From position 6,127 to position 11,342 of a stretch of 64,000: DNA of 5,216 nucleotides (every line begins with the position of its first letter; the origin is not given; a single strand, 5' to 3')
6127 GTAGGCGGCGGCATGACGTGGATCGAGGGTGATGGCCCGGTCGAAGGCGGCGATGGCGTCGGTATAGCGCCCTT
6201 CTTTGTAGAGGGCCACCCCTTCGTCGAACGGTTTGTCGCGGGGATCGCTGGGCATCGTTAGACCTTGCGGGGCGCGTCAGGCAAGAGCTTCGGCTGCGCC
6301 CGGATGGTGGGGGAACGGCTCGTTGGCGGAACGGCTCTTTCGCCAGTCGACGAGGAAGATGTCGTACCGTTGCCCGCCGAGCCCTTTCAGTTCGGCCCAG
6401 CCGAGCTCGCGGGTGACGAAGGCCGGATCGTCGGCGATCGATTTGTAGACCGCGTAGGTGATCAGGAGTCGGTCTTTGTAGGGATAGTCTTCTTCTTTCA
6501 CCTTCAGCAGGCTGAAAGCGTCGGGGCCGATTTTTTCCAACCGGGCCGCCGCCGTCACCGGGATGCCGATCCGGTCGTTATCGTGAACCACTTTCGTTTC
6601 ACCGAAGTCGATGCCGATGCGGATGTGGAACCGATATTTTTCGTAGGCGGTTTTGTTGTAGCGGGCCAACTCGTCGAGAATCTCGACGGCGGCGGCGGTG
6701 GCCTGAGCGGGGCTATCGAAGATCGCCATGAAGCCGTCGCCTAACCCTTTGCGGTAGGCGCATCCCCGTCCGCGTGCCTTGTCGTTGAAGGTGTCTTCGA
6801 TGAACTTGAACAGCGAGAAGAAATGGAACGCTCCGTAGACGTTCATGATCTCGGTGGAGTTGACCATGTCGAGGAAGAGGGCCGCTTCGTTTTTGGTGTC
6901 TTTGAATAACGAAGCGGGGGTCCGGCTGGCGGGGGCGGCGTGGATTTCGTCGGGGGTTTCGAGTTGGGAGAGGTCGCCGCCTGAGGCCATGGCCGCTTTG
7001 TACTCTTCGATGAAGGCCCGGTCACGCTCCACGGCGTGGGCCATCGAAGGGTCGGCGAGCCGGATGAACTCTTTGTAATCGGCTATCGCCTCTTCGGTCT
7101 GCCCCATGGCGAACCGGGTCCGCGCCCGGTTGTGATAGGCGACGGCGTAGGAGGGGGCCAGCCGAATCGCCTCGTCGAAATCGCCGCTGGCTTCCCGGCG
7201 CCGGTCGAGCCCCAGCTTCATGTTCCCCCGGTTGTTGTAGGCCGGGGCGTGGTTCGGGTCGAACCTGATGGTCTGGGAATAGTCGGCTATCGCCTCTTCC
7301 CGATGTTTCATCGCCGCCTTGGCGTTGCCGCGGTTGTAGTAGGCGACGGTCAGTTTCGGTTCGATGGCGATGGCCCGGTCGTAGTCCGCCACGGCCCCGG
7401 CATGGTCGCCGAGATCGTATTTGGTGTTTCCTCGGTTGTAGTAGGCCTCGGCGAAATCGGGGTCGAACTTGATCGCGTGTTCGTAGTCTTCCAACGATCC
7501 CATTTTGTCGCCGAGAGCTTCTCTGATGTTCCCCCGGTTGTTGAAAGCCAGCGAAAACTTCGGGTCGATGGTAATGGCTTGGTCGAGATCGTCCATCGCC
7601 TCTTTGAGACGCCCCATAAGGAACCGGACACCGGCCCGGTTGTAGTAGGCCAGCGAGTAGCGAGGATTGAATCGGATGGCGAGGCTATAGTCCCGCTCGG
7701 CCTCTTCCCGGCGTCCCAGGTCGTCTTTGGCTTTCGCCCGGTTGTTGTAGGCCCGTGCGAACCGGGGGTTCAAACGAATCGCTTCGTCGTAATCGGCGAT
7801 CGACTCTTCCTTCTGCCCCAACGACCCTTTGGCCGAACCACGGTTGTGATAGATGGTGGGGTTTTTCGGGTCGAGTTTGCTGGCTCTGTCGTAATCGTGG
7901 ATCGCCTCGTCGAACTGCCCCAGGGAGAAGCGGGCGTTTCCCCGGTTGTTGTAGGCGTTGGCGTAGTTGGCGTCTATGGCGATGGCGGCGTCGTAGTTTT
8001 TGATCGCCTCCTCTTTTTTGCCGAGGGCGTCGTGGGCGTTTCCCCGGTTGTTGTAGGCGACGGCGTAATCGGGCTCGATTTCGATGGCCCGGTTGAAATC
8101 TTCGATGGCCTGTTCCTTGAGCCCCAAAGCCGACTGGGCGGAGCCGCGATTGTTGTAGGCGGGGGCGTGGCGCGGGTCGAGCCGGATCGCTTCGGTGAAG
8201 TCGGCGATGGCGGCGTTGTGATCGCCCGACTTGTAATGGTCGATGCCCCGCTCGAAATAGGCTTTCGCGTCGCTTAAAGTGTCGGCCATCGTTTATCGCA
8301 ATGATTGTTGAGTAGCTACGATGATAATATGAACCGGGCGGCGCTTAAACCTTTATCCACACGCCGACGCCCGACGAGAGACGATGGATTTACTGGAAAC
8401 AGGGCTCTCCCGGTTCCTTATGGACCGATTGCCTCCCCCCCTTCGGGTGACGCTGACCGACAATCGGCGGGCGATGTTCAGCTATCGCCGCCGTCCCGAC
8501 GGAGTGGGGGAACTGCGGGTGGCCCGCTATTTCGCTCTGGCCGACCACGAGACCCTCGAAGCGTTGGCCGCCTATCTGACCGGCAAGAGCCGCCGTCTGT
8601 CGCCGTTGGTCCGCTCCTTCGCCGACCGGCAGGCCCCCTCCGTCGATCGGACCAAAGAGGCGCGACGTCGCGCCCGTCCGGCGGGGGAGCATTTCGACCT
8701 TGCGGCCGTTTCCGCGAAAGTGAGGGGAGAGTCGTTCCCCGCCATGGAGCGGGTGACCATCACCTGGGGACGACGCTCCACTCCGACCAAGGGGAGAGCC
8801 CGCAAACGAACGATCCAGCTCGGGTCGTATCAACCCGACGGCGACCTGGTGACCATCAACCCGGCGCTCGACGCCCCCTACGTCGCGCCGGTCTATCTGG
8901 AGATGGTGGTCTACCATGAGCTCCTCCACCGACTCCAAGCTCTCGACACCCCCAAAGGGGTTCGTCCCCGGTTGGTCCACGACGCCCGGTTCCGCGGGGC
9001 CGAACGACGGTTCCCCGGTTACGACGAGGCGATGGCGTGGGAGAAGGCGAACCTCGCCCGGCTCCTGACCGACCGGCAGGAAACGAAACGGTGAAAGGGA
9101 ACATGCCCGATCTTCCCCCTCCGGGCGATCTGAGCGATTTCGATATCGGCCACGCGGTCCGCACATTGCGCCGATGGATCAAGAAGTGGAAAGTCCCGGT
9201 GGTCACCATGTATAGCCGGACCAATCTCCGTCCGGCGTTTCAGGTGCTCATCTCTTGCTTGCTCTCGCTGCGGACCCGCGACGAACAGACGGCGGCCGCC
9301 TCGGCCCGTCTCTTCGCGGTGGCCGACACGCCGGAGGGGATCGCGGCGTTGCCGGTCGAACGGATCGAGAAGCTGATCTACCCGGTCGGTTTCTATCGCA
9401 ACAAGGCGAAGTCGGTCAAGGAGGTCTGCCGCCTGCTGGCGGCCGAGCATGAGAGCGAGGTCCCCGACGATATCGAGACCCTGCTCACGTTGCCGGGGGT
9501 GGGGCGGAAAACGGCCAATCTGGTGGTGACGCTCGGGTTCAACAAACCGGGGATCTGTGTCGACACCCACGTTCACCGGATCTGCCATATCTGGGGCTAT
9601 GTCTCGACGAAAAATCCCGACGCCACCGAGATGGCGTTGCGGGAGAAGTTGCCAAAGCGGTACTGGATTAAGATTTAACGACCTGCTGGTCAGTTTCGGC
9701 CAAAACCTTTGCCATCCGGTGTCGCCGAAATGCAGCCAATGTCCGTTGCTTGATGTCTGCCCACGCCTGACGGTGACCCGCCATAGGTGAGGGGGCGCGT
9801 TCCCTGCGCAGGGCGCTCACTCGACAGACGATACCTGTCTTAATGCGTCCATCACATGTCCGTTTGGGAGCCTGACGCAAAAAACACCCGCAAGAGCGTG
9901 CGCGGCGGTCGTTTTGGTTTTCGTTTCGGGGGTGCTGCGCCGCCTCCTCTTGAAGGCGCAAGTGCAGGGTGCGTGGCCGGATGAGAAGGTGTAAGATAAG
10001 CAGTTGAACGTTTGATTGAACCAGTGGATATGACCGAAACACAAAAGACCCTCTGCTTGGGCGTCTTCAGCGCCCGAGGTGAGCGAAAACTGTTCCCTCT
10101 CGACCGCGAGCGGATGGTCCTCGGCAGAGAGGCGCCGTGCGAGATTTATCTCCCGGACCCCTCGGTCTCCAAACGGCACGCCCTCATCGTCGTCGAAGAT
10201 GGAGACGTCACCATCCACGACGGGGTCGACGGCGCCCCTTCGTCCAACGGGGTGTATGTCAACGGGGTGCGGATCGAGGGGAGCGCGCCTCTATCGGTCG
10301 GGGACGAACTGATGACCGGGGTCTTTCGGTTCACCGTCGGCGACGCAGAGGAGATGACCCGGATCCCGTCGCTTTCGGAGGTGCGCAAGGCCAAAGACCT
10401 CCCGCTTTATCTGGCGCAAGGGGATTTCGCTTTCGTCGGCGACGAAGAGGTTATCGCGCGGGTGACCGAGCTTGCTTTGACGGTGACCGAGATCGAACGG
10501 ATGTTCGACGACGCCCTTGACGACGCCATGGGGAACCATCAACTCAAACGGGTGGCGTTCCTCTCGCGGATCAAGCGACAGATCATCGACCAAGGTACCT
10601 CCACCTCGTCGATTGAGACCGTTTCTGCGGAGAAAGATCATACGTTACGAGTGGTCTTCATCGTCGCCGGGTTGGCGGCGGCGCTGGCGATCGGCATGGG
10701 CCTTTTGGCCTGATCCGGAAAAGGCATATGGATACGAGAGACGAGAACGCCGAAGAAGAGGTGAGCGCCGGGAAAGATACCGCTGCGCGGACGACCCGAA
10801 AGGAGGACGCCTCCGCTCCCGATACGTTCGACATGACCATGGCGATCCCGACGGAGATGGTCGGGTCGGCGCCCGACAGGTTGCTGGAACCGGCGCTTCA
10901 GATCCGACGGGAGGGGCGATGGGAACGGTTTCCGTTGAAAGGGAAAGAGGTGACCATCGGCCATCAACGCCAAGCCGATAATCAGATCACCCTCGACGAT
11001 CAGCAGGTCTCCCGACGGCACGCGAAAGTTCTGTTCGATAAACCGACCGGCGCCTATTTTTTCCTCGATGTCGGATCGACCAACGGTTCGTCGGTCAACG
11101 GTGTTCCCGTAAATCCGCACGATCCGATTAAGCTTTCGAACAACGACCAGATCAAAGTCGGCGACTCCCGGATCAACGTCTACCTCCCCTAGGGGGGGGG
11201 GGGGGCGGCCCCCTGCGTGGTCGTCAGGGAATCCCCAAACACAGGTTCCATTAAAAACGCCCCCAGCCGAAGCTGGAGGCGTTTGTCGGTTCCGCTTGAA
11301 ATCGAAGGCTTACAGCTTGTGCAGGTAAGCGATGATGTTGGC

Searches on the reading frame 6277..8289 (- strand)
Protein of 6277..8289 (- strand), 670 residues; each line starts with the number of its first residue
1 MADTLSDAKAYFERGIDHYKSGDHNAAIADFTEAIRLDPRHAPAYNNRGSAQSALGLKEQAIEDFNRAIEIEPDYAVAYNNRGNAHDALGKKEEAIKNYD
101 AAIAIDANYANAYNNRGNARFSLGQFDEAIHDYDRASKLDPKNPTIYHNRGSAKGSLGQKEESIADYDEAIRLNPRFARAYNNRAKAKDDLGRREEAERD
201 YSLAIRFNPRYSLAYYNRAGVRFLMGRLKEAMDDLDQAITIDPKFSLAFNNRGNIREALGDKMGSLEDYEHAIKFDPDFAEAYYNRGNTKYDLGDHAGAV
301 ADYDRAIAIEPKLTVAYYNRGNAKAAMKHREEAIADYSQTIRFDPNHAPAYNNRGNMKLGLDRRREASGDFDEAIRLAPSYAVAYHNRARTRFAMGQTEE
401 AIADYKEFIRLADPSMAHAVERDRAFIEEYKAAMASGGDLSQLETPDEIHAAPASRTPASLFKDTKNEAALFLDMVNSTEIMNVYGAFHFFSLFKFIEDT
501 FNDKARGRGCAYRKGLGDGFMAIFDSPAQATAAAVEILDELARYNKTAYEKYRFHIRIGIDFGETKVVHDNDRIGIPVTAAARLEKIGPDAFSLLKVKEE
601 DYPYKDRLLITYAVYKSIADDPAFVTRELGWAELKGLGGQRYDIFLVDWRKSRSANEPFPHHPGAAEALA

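Call 27: search_protein_families(library=pfam, proteins=[window:6277-8289:-], max_evalue=0.0001)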
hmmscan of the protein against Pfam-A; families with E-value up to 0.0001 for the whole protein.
window:6277-8289:- (670 aa): 16 families
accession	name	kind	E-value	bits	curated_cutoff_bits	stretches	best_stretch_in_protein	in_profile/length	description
PF00515.34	TPR_1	-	2e-93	303.2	27.8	8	110-143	1-34/34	Tetratricopeptide repeat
PF13414.12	TPR_11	-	1.8e-80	264.8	26.8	8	117-158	1-42/42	TPR repeat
PF07719.23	TPR_2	-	8e-73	235.1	27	4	110-143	1-34/34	Tetratricopeptide repeat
PF13181.12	TPR_8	-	5e-69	223.1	25.7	5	42-75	1-34/34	Tetratricopeptide repeat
PF13431.12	TPR_17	-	5.8e-58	188.8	24.4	2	65-96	2-33/34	Tetratricopeptide repeat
PF13371.12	TPR_9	-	7.1e-34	116.1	35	1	23-78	10-65/73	Tetratricopeptide repeat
PF13432.12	TPR_16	-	1e-33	115.8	32.7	3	13-75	2-64/65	Tetratricopeptide repeat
PF13424.12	TPR_12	-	3e-31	107.9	30.1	2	44-106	5-75/77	Tetratricopeptide repeat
PF13428.12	TPR_14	-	1.6e-22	78.2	23.5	0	111-151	2-42/44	Tetratricopeptide repeat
PF13374.12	TPR_10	-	5.4e-20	71.2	27.5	0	280-309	2-31/42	Tetratricopeptide repeat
PF13174.12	TPR_6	-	1.2e-16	60.5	26.3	0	384-410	2-28/33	Tetratricopeptide repeat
PF14559.12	TPR_19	-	3e-16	59.9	25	0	20-75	3-58/68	Tetratricopeptide repeat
PF03704.23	BTAD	-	2.3e-12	47.9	22.1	0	147-204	65-122/146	Bacterial transcriptional activator domain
PF01239.28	PPTA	-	4.4e-08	32.8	29.5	0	228-255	1-28/32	Protein prenyltransferase alpha subunit repeat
PF25575.1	TPR_BSK1_C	-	9.4e-08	32.4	42.2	0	200-249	64-114/118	Serine/threonine-protein kinase BSK1-like, TPR repeats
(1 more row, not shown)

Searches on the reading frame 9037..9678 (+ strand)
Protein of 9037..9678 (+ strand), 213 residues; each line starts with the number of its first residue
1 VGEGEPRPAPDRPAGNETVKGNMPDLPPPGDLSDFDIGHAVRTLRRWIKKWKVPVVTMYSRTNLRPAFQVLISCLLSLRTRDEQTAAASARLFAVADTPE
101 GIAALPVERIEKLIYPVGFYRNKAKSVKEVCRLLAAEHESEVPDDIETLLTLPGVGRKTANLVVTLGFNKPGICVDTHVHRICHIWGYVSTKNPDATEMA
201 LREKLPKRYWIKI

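Call 76: search_protein_families(library=pfam, proteins=[window:9037-9678:+], max_evalue=0.001)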
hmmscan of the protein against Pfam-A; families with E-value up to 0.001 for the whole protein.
window:9037-9678:+ (213 aa): 2 families
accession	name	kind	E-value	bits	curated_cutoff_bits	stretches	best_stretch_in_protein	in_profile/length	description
PF00730.31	HhH-GPD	-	5.1e-25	88.3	26.2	1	72-206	1-107/108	HhH-GPD superfamily base excision DNA repair protein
PF00633.29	HHH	-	1.8e-08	34.2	24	1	138-163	2-27/30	Helix-hairpin-helix motif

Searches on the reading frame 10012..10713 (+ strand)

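Call 46: search_protein_families(library=pfam, proteins=[window:10012-10713:+], max_evalue=0.0001)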
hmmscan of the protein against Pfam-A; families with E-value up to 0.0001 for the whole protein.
window:10012-10713:+ (233 aa): 2 families
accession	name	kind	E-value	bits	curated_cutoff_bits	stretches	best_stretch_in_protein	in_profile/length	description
PF00498.31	FHA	-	2.8e-16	60.1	20.7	1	36-101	2-65/67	FHA domain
PF16697.10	Yop-YscD_cpl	-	2.8e-12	47.2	33.2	1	26-112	10-93/94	Inner membrane component of T3SS, cytoplasmic domain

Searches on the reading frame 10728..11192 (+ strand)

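Call 76: search_protein_families(library=pfam, proteins=[window:10728-11192:+], max_evalue=0.001)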
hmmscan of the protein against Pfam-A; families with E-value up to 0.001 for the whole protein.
window:10728-11192:+ (154 aa): 2 families
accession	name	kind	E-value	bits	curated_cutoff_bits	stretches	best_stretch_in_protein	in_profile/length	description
PF00498.31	FHA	-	1.1e-16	61.4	20.7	1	76-145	2-67/67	FHA domain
PF16697.10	Yop-YscD_cpl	-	1.4e-10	41.7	33.2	1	67-147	11-86/94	Inner membrane component of T3SS, cytoplasmic domain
